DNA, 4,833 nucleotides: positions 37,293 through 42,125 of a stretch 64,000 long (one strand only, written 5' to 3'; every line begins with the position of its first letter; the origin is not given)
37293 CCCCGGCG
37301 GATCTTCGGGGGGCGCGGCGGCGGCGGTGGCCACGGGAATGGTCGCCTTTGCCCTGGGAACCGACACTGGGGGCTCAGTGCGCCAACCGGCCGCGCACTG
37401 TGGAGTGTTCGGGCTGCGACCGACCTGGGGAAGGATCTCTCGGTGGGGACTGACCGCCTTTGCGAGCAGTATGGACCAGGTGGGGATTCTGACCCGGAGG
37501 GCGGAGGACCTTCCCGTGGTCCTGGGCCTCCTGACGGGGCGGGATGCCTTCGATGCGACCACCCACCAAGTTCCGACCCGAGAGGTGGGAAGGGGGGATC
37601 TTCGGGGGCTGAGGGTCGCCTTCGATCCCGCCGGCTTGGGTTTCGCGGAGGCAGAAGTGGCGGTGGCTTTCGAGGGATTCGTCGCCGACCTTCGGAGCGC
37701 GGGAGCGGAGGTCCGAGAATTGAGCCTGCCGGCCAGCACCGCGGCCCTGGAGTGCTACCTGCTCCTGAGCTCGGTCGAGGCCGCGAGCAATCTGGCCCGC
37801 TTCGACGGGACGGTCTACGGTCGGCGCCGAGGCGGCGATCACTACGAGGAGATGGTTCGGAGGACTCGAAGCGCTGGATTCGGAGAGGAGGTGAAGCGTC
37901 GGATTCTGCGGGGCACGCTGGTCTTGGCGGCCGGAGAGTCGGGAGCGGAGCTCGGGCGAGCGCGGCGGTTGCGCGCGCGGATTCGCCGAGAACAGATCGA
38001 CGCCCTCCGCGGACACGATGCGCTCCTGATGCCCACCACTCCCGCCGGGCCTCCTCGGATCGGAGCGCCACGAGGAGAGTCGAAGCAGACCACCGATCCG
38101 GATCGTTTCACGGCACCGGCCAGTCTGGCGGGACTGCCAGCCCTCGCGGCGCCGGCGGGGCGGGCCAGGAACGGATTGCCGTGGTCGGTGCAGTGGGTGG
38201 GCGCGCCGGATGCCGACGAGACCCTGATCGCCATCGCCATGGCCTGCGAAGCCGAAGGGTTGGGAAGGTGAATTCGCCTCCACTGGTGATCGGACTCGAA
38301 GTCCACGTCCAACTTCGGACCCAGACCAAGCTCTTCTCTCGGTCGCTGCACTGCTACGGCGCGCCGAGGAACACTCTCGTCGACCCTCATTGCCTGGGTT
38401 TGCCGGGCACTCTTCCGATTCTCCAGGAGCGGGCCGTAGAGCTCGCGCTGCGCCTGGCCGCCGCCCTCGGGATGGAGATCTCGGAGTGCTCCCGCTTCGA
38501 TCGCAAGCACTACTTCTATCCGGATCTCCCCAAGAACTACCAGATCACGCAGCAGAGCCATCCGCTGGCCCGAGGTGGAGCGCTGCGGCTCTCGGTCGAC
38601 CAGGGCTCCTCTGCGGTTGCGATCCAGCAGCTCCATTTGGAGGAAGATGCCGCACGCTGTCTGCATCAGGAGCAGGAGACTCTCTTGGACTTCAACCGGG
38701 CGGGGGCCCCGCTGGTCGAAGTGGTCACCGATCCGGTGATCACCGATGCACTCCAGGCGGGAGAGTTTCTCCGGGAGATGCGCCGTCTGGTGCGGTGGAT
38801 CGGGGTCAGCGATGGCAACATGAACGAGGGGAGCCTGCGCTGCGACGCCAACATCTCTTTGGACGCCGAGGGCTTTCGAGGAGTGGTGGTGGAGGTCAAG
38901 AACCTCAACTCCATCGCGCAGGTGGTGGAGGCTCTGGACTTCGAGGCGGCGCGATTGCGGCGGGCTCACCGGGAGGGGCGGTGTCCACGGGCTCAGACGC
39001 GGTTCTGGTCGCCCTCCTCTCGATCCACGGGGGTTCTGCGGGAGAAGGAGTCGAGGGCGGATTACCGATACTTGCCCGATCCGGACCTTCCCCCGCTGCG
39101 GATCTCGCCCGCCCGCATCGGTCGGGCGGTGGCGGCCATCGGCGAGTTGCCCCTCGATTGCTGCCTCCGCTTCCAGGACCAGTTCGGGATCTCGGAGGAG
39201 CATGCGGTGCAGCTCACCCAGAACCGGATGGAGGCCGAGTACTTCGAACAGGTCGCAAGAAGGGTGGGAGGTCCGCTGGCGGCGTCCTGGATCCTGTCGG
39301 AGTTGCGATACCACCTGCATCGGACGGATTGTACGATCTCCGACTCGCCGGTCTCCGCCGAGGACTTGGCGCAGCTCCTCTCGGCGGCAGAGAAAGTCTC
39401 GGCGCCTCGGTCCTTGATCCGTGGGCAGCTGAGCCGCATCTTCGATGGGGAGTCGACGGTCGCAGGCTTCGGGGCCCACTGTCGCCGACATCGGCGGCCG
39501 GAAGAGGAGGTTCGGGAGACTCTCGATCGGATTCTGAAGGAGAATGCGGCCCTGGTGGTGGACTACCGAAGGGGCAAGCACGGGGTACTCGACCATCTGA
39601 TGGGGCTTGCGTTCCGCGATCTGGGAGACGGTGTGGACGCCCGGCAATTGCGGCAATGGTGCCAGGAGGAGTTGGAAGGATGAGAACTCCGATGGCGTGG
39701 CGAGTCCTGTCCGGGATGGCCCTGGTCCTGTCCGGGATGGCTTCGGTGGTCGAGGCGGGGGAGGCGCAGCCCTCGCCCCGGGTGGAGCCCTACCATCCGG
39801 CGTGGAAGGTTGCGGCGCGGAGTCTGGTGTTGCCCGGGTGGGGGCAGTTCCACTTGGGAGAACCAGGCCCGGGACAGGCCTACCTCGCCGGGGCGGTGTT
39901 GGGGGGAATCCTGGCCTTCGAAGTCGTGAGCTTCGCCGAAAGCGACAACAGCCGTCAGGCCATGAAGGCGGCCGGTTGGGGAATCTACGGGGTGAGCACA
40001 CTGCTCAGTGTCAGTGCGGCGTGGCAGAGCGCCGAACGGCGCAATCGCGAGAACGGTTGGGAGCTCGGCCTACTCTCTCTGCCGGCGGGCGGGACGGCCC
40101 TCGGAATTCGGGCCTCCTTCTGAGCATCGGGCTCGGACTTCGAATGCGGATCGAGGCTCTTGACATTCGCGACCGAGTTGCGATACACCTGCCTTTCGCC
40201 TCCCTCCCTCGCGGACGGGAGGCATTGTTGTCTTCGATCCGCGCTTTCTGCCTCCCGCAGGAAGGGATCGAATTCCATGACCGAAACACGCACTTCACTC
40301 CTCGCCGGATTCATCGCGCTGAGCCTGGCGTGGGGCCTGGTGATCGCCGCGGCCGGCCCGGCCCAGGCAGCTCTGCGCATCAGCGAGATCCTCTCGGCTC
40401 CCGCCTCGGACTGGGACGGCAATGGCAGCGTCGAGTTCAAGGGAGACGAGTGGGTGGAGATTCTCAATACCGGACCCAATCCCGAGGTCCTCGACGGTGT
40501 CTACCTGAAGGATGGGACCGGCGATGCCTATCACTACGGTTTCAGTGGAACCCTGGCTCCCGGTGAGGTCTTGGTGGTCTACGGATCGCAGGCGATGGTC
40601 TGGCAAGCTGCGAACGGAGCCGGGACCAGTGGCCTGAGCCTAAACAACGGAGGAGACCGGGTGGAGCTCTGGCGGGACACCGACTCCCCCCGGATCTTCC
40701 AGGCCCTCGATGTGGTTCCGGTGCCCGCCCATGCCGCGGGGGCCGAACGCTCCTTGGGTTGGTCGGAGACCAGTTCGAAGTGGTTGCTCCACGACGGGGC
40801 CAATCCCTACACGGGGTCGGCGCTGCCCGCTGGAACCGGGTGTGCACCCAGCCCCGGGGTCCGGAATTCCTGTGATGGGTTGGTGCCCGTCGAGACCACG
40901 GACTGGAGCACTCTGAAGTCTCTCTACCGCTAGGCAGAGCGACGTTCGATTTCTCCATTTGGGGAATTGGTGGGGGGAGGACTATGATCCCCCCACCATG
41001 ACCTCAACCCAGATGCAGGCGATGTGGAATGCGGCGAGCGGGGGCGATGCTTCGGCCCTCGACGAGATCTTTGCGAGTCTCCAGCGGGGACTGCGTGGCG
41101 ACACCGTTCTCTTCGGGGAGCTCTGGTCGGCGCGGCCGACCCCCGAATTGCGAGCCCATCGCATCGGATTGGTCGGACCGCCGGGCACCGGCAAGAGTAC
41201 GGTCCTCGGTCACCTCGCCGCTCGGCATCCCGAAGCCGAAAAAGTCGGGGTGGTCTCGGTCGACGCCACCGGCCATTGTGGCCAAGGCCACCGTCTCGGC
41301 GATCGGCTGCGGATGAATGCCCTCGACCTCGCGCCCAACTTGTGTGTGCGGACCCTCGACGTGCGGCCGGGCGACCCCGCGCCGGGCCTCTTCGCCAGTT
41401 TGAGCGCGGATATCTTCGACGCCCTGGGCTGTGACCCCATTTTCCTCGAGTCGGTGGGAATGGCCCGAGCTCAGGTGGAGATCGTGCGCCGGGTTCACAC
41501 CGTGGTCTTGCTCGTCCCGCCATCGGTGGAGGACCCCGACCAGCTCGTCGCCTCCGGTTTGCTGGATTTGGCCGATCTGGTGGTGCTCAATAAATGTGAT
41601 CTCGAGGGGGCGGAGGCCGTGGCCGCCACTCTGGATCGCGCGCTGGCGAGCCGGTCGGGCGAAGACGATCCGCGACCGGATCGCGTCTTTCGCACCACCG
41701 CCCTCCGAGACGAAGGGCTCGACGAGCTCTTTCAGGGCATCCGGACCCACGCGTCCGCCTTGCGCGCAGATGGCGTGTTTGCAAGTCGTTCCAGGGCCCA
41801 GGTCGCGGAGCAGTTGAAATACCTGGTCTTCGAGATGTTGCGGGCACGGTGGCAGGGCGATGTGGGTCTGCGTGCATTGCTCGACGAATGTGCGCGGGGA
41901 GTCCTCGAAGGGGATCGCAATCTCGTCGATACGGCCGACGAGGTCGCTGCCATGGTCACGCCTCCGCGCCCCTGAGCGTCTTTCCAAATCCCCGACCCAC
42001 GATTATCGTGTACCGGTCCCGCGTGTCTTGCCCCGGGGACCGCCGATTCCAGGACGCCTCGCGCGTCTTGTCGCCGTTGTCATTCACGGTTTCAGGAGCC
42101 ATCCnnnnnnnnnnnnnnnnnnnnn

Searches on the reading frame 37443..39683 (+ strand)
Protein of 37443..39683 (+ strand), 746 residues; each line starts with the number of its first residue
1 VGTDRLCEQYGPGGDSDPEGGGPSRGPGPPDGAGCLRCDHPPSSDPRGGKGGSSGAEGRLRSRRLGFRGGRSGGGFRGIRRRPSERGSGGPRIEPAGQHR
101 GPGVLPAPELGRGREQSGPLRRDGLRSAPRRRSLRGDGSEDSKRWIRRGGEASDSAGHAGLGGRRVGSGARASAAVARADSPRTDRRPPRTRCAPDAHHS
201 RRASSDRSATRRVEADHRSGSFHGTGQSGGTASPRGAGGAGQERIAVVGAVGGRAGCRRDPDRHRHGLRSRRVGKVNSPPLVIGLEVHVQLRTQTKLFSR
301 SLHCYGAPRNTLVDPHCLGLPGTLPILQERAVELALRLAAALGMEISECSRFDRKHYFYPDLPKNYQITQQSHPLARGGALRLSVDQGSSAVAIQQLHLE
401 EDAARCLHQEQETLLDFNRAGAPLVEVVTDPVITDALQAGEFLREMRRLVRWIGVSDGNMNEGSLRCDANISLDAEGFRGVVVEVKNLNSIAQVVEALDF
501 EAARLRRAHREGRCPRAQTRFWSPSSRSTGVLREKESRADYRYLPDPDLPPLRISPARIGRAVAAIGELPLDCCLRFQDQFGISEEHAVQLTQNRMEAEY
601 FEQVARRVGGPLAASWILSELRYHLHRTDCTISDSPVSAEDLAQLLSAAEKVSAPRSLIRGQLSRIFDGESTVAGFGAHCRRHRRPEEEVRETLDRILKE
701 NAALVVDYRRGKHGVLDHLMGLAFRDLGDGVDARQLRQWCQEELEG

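Call 75: search_protein_families(library=pfam, proteins=[window:37443-39683:+], max_evalue=0.00001)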
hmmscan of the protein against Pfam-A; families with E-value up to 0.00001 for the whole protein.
window:37443-39683:+ (746 aa): 2 families
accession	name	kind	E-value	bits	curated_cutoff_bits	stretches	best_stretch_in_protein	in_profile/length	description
PF02934.20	GatB_N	-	2.9e-98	328.9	23.4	1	281-557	1-274/277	GatB/GatE catalytic domain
PF02637.23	GatB_Yqey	-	4.1e-12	46.6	27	1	599-744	1-148/148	GatB domain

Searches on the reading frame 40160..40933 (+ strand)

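Call 75: search_protein_families(library=pfam, proteins=[window:40160-40933:+], max_evalue=0.00001)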
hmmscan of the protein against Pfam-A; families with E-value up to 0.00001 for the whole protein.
window:40160-40933:+ (257 aa): 1 family
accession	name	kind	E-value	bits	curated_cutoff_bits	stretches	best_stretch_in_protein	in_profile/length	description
PF00932.25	LTD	-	7.7e-13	49.2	34.3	1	67-172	3-96/109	Lamin Tail Domain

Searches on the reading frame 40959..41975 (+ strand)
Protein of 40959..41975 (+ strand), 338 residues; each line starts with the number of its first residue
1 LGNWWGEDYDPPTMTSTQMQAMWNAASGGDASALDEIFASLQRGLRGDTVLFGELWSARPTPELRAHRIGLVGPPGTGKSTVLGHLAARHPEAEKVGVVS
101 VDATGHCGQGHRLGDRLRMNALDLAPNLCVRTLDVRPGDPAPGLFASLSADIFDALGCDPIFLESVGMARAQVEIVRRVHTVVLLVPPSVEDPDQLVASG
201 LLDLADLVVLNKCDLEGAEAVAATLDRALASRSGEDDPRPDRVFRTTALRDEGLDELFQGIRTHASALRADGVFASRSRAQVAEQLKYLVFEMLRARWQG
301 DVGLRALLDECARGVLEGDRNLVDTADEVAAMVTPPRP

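Call 54: search_protein_families(library=pfam, proteins=[window:40959-41975:+], max_evalue=0.00001)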
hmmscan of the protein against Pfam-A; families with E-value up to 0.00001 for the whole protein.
window:40959-41975:+ (338 aa): 2 families
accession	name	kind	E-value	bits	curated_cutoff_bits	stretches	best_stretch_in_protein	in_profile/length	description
PF03308.22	MeaB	-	4.1e-42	144.5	23.1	1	65-298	32-268/273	Methylmalonyl Co-A mutase-associated GTPase MeaB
PF02492.25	cobW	-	1.2e-07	31.9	20.7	0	69-102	3-36/180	CobW/HypB/UreG, nucleotide-binding domain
